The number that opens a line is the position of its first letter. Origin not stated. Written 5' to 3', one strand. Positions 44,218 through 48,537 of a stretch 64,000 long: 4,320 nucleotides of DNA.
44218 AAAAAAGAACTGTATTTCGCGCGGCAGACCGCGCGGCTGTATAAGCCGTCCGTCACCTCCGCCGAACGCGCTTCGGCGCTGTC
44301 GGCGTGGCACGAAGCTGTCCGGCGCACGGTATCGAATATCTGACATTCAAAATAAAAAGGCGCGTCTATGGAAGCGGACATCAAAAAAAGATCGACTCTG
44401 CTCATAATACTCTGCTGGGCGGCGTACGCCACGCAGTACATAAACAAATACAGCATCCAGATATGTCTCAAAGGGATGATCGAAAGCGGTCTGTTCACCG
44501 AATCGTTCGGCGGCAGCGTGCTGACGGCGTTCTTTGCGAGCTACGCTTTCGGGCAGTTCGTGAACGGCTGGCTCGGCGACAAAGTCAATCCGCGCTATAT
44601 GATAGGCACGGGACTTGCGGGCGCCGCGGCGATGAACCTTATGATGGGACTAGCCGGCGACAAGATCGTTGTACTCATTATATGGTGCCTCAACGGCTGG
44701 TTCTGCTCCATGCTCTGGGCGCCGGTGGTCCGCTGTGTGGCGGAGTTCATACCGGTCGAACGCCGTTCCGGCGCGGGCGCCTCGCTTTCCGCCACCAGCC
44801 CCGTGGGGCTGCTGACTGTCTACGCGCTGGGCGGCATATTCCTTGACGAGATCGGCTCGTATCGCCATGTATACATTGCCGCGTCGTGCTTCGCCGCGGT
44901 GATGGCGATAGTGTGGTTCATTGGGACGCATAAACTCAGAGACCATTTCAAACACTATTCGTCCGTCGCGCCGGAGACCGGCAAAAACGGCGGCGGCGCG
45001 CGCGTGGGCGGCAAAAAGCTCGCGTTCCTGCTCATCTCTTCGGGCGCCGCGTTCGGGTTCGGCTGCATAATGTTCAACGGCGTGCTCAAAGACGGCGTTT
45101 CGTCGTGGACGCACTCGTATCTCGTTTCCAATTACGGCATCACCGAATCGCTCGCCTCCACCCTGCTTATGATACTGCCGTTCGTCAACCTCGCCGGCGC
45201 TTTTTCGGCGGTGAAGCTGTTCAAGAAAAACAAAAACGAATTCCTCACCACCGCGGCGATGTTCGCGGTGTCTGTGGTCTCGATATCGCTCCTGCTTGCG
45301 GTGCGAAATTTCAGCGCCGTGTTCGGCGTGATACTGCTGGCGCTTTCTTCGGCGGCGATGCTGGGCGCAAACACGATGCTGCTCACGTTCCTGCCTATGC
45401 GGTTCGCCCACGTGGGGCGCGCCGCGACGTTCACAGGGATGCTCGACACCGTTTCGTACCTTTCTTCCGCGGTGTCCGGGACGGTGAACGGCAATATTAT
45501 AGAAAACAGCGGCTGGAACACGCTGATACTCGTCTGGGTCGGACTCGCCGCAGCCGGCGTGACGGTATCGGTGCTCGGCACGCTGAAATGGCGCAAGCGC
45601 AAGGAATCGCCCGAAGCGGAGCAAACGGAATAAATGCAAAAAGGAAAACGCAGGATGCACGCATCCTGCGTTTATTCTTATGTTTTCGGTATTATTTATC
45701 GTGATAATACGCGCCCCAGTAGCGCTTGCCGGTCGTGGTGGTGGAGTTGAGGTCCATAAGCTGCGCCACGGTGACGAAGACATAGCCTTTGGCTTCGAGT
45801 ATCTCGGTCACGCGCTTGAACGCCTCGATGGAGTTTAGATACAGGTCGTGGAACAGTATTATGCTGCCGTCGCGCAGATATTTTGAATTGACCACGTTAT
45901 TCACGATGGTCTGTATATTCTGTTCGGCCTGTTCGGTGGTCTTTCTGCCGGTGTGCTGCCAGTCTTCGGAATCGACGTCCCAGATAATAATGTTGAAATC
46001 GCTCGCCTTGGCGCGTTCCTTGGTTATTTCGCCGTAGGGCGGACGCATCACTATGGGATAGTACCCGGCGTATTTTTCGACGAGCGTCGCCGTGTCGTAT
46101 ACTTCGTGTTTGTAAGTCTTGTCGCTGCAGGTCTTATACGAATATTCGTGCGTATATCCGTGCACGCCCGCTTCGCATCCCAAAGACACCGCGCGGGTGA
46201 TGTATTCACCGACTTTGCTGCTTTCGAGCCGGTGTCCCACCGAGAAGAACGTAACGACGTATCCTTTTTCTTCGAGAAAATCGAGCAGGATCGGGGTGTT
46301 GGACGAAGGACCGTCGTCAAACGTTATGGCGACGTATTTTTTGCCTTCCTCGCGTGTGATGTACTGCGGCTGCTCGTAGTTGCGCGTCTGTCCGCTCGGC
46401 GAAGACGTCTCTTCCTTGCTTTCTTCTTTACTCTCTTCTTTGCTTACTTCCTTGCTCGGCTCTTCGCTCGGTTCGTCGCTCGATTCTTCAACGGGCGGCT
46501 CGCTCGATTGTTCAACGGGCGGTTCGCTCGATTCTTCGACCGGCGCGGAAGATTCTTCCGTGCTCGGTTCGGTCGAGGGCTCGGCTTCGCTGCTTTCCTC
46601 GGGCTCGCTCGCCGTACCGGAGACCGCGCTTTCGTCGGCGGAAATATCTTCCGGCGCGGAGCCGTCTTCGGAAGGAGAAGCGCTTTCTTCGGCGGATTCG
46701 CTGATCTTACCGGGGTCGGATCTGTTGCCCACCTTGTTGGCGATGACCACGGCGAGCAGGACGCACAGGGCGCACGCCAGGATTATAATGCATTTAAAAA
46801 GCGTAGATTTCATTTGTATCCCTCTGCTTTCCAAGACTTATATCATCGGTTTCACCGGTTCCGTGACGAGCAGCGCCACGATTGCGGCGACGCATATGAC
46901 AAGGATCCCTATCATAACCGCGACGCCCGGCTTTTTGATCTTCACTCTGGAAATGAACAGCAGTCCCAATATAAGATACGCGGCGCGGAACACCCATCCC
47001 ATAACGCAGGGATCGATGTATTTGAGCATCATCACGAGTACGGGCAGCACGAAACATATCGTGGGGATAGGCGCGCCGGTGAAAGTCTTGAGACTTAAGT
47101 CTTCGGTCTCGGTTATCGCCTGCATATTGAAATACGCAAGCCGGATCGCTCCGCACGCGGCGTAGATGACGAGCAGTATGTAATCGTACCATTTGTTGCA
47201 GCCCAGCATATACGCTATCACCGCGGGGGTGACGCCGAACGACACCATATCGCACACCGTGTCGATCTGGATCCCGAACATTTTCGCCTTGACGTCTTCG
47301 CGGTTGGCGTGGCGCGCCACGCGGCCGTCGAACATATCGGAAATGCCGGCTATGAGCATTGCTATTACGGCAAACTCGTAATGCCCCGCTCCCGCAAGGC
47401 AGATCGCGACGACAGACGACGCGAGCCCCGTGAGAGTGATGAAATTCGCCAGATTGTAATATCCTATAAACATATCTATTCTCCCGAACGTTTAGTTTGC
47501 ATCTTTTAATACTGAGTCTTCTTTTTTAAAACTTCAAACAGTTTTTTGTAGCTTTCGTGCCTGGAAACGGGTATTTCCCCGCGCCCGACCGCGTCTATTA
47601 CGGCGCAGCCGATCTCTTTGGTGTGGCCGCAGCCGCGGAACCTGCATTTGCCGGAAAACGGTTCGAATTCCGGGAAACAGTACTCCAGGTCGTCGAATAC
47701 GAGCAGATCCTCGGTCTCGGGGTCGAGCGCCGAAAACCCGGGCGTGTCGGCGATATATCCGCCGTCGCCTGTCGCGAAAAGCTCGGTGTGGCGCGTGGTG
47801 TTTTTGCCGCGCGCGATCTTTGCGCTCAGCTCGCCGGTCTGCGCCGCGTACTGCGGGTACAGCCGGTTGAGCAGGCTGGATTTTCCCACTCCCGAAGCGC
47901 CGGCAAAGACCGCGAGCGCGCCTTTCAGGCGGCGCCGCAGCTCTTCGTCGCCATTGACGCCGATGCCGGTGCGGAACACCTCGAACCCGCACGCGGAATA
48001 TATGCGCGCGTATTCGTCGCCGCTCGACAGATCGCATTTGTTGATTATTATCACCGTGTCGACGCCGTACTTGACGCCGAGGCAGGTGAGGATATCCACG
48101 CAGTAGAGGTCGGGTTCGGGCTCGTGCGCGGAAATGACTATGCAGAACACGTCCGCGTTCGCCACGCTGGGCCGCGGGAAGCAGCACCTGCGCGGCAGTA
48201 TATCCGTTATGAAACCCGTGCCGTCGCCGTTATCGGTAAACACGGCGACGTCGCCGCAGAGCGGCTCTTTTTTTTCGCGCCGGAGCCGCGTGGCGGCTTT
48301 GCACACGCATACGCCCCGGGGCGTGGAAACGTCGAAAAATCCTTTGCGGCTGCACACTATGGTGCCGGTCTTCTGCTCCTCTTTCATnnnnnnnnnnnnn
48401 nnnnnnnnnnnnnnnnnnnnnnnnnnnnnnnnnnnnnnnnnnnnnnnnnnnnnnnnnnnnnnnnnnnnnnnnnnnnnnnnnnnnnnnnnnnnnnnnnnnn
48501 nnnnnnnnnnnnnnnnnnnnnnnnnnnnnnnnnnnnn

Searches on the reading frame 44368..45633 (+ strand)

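Call 86: search_protein_families(library=pfam, proteins=[window:44368-45633:+], max_evalue=0.00001)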
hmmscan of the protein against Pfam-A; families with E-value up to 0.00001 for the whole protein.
window:44368-45633:+ (421 aa): 1 family
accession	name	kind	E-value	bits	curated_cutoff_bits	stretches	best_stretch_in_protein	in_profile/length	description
PF07690.21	MFS_1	-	1.1e-30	107.2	33.4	1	19-370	4-346/347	Major Facilitator Superfamily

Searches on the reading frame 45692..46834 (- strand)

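Call 86: search_protein_families(library=pfam, proteins=[window:45692-46834:-], max_evalue=0.00001)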
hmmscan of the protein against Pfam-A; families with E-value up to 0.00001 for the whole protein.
window:45692-46834:- (380 aa): 1 family
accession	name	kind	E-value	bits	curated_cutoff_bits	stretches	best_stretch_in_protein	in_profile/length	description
PF01522.26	Polysacc_deac_1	-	2.6e-23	82.8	23.1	1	162-276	3-114/124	Polysaccharide deacetylase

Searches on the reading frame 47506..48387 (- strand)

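Call 86: search_protein_families(library=pfam, proteins=[window:47506-48387:-], max_evalue=0.00001)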
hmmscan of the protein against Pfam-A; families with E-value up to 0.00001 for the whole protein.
window:47506-48387:- (293 aa): 3 families
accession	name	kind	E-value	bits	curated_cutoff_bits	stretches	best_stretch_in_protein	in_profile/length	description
PF03193.22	RsgA_GTPase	-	5.8e-39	134.1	30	1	63-222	1-172/174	RsgA GTPase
PF16745.11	RsgA_N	-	2.9e-08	33.8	27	1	7-60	1-54/54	RsgA N-terminal domain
PF01926.29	MMR_HSR1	-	4.9e-07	30.3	21.9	1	160-218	3-56/113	50S ribosome-binding GTPase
